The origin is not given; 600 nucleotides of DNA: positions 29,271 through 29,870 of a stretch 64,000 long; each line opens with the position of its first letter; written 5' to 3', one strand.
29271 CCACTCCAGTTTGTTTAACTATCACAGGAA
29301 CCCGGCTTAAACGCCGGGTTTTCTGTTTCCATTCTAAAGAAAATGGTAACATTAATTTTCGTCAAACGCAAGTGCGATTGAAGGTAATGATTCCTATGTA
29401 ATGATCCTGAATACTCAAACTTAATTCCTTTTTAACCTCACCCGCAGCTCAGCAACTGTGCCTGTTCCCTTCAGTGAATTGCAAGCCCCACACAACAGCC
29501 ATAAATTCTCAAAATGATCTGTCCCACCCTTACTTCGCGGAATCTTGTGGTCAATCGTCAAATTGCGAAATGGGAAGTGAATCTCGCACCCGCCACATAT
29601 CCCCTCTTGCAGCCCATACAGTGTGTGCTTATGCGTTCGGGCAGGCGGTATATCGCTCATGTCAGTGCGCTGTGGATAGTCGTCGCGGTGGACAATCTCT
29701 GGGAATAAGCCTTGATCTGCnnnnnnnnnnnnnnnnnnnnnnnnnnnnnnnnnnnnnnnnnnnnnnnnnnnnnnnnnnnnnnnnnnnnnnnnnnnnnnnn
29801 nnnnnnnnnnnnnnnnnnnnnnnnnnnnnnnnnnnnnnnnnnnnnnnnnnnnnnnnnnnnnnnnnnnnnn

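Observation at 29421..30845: Single-polypeptide DNA amino-methyltransferase-HNH nuclease fusion without a separate restriction partner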

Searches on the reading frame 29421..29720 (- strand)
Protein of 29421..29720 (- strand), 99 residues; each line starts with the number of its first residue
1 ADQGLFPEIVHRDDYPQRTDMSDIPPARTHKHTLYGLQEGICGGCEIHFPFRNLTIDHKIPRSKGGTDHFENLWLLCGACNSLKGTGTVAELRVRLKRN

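Call 30: search_solved_structures(query=window:29424-29717:-, max_evalue=0.01, show_alignments=2)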
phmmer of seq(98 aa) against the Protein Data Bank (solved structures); distinct sequences matched with E-value up to 0.01: 6.
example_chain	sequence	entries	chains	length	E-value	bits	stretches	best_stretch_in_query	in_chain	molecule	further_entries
8d2k_A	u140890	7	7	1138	9.3e-08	35.4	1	18-87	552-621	CRISPR-associated endonuclease, Csn1 family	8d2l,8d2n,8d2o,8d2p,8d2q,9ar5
4h9d_A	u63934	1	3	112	0.00033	24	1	36-83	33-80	HNH endonuclease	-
8w2z_A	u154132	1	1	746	0.003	20.9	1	27-87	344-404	HNH nuclease domain-containing protein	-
8zq9_B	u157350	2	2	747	0.003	20.9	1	27-87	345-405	a protein | HNH nuclease domain-containing protein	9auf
8w2s_A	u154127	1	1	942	0.0035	20.6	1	27-87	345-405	HNH nuclease domain-containing protein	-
6me0_C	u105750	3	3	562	0.0051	20.1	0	15-81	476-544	Maturase reverse transcriptase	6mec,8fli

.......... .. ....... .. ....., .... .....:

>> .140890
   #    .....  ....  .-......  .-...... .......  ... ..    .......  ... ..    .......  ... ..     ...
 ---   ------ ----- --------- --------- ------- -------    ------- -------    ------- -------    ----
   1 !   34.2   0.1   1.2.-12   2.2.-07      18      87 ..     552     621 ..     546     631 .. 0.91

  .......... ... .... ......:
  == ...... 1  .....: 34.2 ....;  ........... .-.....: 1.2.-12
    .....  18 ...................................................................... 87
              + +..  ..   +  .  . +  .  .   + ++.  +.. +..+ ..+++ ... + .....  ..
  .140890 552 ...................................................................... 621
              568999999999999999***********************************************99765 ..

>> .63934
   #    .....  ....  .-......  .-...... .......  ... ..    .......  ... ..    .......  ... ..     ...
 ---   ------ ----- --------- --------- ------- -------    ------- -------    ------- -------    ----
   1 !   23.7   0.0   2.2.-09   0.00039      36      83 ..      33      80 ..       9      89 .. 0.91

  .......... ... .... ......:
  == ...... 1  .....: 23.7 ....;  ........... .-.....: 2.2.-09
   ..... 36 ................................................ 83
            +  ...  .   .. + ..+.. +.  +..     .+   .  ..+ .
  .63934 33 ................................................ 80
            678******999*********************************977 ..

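Call 57: search_protein_representatives(protein=window:29421-29720:-)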
Query: 99 residues. Proteins with E-value up to 0.001 (for the whole library): 8073; up to 1e-10: 712; up to 1e-30: 18. The best 150 are listed.
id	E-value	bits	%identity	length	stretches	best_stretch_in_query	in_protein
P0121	1.1e-35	138.1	62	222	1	2-98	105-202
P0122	1.9e-35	137.3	66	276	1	4-97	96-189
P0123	4.0e-35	136.3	61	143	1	2-97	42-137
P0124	5.6e-35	135.8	67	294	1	3-98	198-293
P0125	2.8e-34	133.6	66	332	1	5-97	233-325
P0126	3.1e-34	133.4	65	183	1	8-98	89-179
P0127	5.2e-34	132.7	60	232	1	4-97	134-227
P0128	7.7e-34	132.1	62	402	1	4-98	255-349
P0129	1.3e-33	131.4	61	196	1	4-97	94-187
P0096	6.5e-33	129.2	69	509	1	10-93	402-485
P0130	9.0e-33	128.7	59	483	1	4-98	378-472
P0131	3.3e-32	126.9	62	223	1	6-96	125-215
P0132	1.2e-31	125.1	61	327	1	3-97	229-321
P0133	1.8e-31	124.6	59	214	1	10-97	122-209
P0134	2.2e-31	124.3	60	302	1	5-98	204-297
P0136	4.7e-31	123.2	33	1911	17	18-64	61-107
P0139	7.5e-30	119.3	61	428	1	6-97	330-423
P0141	9.5e-30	119.0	56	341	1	3-98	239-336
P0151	7.5e-28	112.9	55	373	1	4-96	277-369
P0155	1.3e-27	112.1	33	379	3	30-96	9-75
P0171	6.5e-26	106.7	54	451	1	3-98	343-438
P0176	2.2e-25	105.0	52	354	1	6-93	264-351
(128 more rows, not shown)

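Call 58: search_protein_families(library=pfam, proteins=[P0125, P0128, P0132, P0139, P0141, P0151, P0171, P0176, P0136, P0155], max_evalue=0.001)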
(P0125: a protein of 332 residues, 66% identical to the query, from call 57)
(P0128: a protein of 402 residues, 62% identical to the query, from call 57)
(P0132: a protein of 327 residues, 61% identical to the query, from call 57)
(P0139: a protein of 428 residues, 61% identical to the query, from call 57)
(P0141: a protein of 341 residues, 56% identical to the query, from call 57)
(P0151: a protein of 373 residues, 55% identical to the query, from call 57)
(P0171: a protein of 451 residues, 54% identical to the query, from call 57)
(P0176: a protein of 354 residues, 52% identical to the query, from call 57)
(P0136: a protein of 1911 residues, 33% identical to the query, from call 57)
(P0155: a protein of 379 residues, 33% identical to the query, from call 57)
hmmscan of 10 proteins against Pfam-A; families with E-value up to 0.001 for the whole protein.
P0125 (332 aa): 4 families
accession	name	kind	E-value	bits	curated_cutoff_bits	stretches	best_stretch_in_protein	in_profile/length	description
PF01555.25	N6_N4_Mtase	-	1.8e-23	84.1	26.7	1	139-218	134-215/221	DNA methylase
PF01844.29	HNH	-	5.7e-12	46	21.4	1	270-315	1-47/47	HNH endonuclease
PF14279.12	HNH_5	-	2.2e-11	43.9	27.5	1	270-320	1-51/56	HNH endonuclease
PF02945.21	Endonuclease_7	-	0.00047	20.4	23.6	1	258-321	14-73/82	Recombination endonuclease VII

P0128 (402 aa): 3 families
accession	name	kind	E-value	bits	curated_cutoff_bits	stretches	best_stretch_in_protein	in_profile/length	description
PF01555.25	N6_N4_Mtase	-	3.7e-21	76.5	26.7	1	162-243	133-216/221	DNA methylase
PF14279.12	HNH_5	-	5.2e-12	45.9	27.5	1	293-347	1-55/56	HNH endonuclease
PF01844.29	HNH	-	6.8e-12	45.8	21.4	1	293-337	1-46/47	HNH endonuclease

P0132 (327 aa): 4 families
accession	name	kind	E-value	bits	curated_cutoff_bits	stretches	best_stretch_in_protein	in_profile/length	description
PF01555.25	N6_N4_Mtase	-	3.8e-16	60.1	26.7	1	30-196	1-123/221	DNA methylase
PF01844.29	HNH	-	2.3e-14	53.7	21.4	1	266-310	1-46/47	HNH endonuclease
PF14279.12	HNH_5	-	6.2e-13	48.9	27.5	1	266-318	1-53/56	HNH endonuclease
PF13395.12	HNH_4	-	0.00093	19.5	22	0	277-312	17-52/54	HNH endonuclease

P0139 (428 aa): 4 families
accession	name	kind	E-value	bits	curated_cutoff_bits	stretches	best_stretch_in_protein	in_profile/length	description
PF01555.25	N6_N4_Mtase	-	5.1e-46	157.8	26.7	1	25-316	1-217/221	DNA methylase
PF01844.29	HNH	-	5.9e-12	46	21.4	1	368-412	1-46/47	HNH endonuclease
PF14279.12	HNH_5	-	1.6e-11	44.3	27.5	1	368-420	1-53/56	HNH endonuclease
PF02945.21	Endonuclease_7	-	1.8e-05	25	23.6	1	353-413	11-66/82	Recombination endonuclease VII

P0141 (341 aa): 4 families
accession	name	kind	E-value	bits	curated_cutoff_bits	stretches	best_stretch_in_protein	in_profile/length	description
PF01555.25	N6_N4_Mtase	-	5.1e-29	102.2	26.7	1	7-231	71-220/221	DNA methylase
PF01844.29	HNH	-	2.7e-12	47.1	21.4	1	280-324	1-46/47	HNH endonuclease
PF14279.12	HNH_5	-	5.4e-12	45.9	27.5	1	280-332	1-53/56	HNH endonuclease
PF13395.12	HNH_4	-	0.00016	22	22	1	293-323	19-49/54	HNH endonuclease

P0151 (373 aa): 3 families
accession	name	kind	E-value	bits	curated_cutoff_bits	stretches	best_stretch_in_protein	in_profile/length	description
PF01555.25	N6_N4_Mtase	-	5.7e-13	49.8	26.7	1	191-266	140-218/221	DNA methylase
PF01844.29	HNH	-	1.7e-08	34.9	21.4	1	315-359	1-46/47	HNH endonuclease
PF14279.12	HNH_5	-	5.4e-08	33.1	27.5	1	315-366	1-52/56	HNH endonuclease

P0171 (451 aa): 5 families
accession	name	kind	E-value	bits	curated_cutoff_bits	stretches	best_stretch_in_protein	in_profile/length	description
PF01555.25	N6_N4_Mtase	-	1e-36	127.4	26.7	1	28-331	1-215/221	DNA methylase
PF01844.29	HNH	-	2.1e-13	50.6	21.4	1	382-427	1-47/47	HNH endonuclease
PF14279.12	HNH_5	-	4.1e-11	43.1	27.5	1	382-427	1-46/56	HNH endonuclease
PF13395.12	HNH_4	-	1.1e-05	25.8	22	1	392-427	16-51/54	HNH endonuclease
PF02945.21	Endonuclease_7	-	0.00019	21.7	23.6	1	368-427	12-66/82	Recombination endonuclease VII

P0176 (354 aa): 5 families
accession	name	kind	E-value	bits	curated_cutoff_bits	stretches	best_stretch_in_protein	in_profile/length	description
PF01555.25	N6_N4_Mtase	-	1.3e-23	84.5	26.7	1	5-240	69-219/221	DNA methylase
PF14279.12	HNH_5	-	3e-13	49.9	27.5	1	300-349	1-50/56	HNH endonuclease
PF01844.29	HNH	-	1.4e-12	47.9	21.4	1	300-345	1-47/47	HNH endonuclease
PF13395.12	HNH_4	-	9.5e-06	25.9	22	1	312-346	18-52/54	HNH endonuclease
PF02945.21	Endonuclease_7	-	0.00098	19.4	23.6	0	287-344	13-65/82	Recombination endonuclease VII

P0136 (1911 aa): 6 families
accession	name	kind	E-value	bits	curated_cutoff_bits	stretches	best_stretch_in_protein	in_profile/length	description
PF18998.6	Flg_new_2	-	2e-136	444.6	23.6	8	1368-1439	1-73/73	Divergent InlB B-repeat domain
PF02470.25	MlaD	-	3e-29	101.5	25.1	0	595-635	19-60/81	MlaD protein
PF05494.18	MlaC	-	2e-22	80.2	26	0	71-104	125-158/166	MlaC protein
PF24427.1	Ig_GP210_16th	-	6.4e-12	45.9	27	0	1702-1736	7-40/84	Nuclear pore complex protein GP210, Ig-like domain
PF25338.1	C2_DCK_4th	-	8.5e-09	36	27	0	553-599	82-128/135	Fourth C2 domain of dock-like protein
PF00732.25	GMC_oxred_N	-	7.2e-05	23.1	23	0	601-644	164-208/218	GMC oxidoreductase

P0155 (379 aa): 3 families
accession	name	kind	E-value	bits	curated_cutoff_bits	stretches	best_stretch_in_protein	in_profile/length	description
PF01844.29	HNH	-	2.6e-26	91.9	21.4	3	21-65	1-46/47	HNH endonuclease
PF14279.12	HNH_5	-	1.3e-23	83.1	27.5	3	21-64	1-44/56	HNH endonuclease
PF13395.12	HNH_4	-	9.8e-05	22.7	22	0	21-65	1-50/54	HNH endonuclease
